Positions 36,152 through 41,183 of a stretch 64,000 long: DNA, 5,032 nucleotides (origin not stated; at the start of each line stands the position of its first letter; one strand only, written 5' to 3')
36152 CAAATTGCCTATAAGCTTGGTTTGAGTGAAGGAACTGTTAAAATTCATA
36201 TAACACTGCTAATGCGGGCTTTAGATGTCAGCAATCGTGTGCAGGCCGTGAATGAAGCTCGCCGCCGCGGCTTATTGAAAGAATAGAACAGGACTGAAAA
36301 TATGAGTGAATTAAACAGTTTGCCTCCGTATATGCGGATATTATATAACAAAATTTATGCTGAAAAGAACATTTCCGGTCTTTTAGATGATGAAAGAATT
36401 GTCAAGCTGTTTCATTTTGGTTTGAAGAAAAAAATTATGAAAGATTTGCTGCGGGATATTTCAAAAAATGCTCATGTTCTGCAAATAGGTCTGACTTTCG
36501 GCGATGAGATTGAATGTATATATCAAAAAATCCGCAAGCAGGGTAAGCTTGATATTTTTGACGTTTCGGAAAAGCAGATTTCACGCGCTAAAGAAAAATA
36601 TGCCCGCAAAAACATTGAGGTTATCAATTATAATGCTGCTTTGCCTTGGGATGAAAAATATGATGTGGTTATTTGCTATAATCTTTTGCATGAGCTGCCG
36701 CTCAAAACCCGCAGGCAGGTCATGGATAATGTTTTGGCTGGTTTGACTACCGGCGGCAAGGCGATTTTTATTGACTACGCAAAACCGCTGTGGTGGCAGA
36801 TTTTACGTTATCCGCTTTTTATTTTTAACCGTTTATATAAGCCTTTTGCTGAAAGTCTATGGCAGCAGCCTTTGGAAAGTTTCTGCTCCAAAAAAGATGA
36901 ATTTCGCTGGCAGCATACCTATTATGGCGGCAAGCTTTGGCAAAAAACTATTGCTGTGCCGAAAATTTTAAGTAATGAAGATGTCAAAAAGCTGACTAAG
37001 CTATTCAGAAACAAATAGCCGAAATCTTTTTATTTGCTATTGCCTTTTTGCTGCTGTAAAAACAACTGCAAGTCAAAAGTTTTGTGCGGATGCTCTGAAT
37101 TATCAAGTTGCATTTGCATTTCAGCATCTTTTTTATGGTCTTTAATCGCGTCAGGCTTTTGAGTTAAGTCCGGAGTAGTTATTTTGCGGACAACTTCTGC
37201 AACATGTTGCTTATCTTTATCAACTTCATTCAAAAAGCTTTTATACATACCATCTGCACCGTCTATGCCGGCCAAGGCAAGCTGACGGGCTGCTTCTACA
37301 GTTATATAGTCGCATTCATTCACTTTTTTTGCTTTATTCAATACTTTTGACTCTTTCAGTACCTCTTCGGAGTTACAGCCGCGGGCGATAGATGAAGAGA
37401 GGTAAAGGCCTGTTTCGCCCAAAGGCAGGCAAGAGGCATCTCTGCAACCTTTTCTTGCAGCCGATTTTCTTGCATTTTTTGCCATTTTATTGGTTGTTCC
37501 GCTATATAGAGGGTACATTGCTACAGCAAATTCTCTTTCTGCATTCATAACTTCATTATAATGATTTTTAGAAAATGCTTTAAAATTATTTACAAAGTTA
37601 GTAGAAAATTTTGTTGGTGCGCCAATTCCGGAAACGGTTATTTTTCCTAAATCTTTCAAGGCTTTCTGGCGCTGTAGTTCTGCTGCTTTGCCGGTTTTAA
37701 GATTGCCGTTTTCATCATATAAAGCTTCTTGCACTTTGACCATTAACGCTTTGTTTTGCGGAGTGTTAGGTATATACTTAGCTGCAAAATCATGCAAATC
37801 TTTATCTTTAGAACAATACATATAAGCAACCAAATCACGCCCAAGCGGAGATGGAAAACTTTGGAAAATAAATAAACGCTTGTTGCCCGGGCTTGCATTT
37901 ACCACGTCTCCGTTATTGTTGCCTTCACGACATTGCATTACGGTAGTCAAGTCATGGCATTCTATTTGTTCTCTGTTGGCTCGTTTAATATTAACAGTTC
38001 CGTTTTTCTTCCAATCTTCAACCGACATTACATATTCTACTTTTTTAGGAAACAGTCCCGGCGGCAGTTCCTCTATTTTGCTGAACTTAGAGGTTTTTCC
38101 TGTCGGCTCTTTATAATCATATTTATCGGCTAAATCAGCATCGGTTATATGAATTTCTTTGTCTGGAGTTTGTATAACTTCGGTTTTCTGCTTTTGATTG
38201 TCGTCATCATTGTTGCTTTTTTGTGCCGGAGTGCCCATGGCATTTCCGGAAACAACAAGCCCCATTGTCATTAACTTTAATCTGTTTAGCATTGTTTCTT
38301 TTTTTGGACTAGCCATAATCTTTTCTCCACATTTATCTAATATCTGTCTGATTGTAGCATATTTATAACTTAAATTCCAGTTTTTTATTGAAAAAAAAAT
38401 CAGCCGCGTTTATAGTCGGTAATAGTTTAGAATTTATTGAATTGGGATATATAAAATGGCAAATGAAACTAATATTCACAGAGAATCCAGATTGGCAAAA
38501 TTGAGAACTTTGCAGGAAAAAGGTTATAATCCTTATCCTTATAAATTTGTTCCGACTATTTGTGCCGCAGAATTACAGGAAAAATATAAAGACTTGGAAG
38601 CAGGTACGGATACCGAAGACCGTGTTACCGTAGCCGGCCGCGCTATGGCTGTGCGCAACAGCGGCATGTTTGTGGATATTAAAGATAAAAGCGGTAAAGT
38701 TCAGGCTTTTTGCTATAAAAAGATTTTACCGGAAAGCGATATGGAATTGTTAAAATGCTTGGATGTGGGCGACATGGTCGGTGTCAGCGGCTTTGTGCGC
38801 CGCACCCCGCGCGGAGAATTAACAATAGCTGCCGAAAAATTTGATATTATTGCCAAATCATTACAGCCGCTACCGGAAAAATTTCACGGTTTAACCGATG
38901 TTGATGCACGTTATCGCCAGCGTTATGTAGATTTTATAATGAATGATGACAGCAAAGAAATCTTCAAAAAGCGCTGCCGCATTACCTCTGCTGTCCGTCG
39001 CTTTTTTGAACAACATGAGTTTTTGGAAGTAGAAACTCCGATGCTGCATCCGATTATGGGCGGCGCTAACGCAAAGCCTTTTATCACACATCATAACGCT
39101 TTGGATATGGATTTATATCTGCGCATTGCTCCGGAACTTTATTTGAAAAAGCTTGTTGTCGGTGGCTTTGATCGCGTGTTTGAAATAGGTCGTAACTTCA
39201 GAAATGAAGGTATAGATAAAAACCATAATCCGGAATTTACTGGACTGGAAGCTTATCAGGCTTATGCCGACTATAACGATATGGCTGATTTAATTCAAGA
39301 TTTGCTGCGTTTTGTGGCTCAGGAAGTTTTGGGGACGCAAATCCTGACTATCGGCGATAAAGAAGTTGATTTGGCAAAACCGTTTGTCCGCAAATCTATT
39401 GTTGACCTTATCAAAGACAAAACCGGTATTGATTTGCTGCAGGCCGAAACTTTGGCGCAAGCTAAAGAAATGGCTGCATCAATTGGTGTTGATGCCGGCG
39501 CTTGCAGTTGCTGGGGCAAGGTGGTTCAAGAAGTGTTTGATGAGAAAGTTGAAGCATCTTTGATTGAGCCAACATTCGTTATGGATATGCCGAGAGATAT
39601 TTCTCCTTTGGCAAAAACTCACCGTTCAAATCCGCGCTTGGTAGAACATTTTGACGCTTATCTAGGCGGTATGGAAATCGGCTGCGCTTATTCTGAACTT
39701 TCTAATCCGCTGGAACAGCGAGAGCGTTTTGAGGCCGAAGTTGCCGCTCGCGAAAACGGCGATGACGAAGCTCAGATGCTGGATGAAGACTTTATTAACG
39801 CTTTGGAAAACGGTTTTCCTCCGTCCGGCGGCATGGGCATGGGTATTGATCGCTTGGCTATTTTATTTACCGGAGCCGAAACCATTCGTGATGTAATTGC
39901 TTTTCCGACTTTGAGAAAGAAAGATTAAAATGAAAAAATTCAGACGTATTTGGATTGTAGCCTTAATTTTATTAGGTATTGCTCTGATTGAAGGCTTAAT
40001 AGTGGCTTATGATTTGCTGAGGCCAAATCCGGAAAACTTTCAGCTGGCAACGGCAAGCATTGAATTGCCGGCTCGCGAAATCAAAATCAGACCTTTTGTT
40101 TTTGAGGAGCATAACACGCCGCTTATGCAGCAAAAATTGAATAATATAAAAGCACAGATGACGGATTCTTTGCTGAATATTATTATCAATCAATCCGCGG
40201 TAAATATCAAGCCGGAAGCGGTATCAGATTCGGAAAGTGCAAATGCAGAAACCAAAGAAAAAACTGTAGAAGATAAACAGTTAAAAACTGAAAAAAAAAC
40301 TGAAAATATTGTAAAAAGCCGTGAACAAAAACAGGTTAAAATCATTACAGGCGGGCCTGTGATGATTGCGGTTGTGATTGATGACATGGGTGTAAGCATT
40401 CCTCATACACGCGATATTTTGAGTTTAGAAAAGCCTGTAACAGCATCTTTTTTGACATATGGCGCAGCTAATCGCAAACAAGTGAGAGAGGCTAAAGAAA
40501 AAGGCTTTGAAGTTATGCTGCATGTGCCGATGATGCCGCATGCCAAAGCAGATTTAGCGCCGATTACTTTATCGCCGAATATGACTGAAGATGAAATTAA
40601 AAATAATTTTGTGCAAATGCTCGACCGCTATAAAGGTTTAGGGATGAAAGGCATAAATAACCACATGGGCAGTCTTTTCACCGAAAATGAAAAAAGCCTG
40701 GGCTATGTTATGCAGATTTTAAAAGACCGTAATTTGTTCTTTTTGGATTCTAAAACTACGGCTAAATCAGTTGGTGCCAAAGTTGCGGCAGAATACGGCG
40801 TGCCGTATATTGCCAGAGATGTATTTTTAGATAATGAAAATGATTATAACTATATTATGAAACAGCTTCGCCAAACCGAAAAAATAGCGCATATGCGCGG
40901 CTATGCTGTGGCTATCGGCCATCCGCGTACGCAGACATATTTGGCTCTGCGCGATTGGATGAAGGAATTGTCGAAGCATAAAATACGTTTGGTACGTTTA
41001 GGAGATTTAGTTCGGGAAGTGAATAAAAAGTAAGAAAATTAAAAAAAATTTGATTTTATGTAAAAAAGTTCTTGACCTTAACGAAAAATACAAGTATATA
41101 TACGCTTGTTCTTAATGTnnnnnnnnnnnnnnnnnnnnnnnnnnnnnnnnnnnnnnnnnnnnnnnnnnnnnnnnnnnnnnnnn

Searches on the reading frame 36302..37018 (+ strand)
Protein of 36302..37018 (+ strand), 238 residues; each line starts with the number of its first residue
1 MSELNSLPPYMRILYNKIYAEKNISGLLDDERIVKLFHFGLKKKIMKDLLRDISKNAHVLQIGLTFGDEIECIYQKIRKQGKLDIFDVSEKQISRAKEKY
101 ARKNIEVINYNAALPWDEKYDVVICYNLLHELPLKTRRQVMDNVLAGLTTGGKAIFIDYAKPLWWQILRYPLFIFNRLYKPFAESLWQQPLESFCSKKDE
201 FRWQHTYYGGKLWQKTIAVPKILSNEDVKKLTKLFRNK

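Call 83: search_protein_families(library=pfam, proteins=[window:36302-37018:+], max_evalue=0.001)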
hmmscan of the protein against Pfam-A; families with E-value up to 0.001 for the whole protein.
window:36302-37018:+ (238 aa): 5 families
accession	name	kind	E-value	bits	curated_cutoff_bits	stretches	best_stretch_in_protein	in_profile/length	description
PF13649.12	Methyltransf_25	-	4.4e-09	37.3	27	1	59-152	1-97/97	Methyltransferase domain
PF08242.18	Methyltransf_12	-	6.3e-09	36.9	30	1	61-153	2-97/98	Methyltransferase domain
PF08241.18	Methyltransf_11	-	6.5e-06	27.1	21.2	1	82-156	20-95/95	Methyltransferase domain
PF13847.12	Methyltransf_31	-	1.6e-05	25.1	27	1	54-160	2-113/145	Methyltransferase domain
PF01209.24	Ubie_methyltran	-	0.00029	20.7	20.1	1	53-193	45-187/233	ubiE/COQ5 methyltransferase family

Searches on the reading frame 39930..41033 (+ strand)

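Call 83: search_protein_families(library=pfam, proteins=[window:39930-41033:+], max_evalue=0.001)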
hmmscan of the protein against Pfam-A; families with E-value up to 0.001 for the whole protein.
window:39930-41033:+ (367 aa): 1 family
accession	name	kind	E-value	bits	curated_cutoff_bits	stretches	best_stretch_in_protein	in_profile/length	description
PF04748.18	Polysacc_deac_2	-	2.5e-70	236.3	27.5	1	148-360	1-211/212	Divergent polysaccharide deacetylase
